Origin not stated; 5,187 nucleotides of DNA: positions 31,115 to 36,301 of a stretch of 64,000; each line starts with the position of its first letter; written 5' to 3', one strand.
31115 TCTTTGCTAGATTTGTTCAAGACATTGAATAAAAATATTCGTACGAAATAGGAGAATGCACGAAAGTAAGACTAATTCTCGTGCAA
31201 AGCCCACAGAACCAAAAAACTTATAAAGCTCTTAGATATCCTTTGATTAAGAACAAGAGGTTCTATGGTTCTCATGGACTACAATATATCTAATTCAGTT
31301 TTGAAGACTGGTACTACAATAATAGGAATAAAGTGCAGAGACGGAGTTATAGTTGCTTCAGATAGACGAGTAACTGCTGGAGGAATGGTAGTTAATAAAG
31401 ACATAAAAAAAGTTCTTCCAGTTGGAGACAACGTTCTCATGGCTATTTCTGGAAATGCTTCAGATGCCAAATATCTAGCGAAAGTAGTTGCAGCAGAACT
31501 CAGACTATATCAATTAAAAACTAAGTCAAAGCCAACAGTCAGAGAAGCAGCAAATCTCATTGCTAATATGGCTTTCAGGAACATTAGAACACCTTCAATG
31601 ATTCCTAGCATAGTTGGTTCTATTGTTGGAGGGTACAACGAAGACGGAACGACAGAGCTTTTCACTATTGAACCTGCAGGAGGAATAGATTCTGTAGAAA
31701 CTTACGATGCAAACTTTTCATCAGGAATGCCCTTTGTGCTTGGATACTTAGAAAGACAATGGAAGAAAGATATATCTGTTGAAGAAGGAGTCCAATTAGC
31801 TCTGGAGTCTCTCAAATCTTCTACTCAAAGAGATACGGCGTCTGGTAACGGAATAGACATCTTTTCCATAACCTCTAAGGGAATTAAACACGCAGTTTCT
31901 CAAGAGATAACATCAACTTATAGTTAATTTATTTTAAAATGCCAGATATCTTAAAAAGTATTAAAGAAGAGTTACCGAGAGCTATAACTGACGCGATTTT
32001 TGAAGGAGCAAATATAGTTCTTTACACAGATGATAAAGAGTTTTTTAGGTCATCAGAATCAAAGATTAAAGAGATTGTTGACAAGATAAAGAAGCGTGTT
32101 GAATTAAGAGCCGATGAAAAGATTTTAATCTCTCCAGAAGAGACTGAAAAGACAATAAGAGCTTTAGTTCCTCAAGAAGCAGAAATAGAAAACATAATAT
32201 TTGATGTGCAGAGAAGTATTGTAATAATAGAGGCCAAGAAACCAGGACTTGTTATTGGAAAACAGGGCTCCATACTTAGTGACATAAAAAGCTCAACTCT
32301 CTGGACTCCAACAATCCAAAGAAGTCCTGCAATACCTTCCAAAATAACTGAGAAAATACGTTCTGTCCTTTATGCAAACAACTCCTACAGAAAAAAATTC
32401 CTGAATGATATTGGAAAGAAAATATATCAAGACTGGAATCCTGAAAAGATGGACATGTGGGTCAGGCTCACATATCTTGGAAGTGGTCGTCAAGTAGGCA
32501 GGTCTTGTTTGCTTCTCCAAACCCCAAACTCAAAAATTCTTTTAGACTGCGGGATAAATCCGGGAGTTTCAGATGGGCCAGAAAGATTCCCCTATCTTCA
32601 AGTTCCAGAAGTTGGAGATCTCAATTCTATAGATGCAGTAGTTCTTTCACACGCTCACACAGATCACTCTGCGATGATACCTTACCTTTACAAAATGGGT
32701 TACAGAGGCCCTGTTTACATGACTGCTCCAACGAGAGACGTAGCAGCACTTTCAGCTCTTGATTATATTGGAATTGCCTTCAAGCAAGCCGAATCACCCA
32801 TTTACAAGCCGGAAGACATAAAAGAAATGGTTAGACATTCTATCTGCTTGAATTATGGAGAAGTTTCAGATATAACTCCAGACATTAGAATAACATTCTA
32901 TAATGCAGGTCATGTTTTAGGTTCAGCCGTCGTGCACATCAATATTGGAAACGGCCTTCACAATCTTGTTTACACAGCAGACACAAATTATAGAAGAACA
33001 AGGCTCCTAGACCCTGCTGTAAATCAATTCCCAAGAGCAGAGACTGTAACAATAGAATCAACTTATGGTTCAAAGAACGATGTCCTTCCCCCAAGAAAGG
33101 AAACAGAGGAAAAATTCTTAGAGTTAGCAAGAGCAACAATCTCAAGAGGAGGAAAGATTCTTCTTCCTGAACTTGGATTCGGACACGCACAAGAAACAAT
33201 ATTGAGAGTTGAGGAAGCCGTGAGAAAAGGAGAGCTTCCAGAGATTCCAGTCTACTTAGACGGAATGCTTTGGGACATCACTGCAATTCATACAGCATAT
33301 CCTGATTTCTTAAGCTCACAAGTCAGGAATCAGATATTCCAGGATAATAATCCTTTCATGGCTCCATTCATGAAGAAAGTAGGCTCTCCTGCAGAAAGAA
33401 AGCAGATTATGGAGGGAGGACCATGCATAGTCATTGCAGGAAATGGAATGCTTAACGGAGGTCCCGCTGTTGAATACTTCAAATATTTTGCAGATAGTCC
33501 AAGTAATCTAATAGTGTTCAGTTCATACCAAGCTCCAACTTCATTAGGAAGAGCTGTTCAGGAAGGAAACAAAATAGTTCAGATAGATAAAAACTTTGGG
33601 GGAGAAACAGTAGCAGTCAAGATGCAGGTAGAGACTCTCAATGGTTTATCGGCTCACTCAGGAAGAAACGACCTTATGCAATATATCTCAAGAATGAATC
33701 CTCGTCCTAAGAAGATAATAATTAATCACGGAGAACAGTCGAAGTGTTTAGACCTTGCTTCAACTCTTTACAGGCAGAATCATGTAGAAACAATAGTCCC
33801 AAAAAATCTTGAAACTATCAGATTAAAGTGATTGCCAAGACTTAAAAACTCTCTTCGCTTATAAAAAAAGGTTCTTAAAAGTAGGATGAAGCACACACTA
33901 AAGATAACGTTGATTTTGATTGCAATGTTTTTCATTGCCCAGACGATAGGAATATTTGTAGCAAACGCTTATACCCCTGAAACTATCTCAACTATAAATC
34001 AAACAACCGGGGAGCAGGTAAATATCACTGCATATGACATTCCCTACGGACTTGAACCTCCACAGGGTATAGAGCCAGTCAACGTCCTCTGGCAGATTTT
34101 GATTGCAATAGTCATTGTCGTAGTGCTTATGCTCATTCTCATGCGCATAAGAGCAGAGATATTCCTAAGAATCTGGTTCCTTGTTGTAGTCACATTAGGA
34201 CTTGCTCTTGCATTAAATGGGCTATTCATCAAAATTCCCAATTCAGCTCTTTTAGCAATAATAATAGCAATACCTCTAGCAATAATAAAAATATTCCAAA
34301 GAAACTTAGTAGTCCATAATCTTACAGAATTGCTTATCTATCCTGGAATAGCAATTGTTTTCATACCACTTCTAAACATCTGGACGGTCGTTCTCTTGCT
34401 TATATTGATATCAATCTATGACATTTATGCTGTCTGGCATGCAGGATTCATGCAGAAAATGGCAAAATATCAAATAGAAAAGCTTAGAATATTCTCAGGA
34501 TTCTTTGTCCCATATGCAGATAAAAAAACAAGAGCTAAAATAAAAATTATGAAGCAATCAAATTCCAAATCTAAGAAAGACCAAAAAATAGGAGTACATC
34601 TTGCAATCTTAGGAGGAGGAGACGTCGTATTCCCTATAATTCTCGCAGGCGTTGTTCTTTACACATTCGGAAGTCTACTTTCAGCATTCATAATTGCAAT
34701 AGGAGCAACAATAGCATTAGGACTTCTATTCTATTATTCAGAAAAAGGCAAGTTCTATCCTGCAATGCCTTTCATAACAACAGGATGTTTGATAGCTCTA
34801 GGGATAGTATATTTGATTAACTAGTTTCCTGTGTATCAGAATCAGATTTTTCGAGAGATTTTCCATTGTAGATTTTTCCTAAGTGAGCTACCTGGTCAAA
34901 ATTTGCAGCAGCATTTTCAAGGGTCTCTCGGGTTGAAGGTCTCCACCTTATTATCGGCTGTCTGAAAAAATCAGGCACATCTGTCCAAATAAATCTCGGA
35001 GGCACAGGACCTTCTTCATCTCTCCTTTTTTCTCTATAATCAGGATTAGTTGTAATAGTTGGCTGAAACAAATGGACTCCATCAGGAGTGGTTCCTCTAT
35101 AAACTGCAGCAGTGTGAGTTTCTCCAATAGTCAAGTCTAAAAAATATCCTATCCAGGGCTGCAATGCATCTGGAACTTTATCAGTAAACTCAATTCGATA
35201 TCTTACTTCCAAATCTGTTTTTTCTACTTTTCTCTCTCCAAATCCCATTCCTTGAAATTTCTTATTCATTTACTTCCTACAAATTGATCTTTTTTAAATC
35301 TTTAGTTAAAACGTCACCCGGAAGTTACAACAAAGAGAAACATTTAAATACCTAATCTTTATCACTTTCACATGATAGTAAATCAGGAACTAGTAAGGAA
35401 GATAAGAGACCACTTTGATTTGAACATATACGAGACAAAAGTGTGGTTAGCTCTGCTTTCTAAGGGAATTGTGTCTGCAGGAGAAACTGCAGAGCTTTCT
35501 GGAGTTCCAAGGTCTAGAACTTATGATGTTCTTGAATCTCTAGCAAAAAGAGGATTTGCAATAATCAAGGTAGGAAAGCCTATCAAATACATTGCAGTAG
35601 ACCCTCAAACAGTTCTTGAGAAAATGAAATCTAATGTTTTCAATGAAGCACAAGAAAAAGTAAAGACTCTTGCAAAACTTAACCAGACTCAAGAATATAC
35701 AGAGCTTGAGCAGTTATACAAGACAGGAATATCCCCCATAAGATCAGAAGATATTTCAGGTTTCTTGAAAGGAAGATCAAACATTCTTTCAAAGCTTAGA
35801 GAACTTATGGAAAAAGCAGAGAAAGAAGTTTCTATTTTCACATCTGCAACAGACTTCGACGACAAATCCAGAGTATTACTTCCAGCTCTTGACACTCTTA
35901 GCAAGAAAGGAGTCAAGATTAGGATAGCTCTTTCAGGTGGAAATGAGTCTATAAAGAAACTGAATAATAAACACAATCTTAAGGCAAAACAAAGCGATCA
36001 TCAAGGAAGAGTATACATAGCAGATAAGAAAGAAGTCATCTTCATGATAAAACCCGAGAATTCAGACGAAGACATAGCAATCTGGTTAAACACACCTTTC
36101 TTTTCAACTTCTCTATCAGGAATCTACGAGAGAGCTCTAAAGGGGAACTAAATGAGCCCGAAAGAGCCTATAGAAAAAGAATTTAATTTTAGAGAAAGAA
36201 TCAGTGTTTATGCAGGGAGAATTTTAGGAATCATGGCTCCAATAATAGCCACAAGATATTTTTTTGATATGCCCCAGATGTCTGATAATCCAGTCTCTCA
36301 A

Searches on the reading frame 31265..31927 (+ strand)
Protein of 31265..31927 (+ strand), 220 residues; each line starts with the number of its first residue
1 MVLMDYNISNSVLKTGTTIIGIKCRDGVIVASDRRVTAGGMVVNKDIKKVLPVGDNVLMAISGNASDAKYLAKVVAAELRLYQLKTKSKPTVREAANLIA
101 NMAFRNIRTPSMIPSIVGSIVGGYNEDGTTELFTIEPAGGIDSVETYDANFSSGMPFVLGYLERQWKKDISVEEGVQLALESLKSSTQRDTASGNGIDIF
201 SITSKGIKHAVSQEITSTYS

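Call 17: search_protein_families(library=pfam, proteins=[window:31265-31927:+], max_evalue=0.01)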
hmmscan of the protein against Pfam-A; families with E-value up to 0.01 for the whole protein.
window:31265-31927:+ (220 aa): 1 family
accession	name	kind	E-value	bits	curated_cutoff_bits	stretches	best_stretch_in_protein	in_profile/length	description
PF00227.31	Proteasome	-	3.7e-48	164.1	22.4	1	14-200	2-187/189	Proteasome subunit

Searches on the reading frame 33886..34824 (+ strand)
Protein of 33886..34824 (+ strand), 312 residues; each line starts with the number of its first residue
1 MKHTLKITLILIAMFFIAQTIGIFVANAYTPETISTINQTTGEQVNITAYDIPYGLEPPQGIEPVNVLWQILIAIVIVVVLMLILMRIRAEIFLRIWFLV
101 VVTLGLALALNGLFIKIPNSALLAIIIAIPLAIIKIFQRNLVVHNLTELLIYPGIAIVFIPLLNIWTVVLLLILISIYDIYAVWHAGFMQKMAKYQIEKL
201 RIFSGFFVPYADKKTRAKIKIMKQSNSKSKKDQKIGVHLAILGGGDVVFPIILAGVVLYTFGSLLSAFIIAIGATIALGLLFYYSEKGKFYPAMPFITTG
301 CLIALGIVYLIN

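Call 42: search_protein_families(library=pfam, proteins=[window:33886-34824:+], max_evalue=0.01)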
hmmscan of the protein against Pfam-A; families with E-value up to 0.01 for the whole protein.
window:33886-34824:+ (312 aa): 2 families
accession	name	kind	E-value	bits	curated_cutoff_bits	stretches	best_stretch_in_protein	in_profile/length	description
PF06550.16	SPP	-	2.1e-09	37.7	23.9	1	64-306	32-275/283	Signal-peptide peptidase, presenilin aspartyl protease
PF04258.18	Peptidase_A22B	-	0.0013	18.9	23.3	1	26-257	38-211/286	Signal peptide peptidase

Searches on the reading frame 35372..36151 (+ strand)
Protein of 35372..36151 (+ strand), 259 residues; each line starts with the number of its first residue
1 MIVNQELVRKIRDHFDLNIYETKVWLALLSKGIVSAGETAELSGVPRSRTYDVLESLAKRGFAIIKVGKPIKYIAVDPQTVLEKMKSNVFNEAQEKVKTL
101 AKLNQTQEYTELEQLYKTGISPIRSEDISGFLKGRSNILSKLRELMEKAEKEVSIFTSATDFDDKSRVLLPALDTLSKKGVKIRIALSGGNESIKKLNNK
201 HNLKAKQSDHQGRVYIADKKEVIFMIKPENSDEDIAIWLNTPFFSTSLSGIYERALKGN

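Call 18: search_protein_families(library=pfam, proteins=[window:35372-36151:+], max_evalue=0.01)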
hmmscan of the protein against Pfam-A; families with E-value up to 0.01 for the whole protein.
window:35372-36151:+ (259 aa): 4 families
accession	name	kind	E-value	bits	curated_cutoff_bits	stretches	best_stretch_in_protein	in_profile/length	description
PF01978.25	TrmB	-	1.3e-17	63.8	25.6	1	14-78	3-67/68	Sugar-specific transcriptional regulator TrmB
PF11495.14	Regulator_TrmB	-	5.8e-06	26.2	22.2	1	133-252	6-124/233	Archaeal transcriptional regulator TrmB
PF13091.12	PLDc_2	-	0.0011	19.2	27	1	142-218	1-75/132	PLD-like domain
PF02630.20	SCO1-SenC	-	0.0072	16.7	22.8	0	141-230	47-132/134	SCO1/SenC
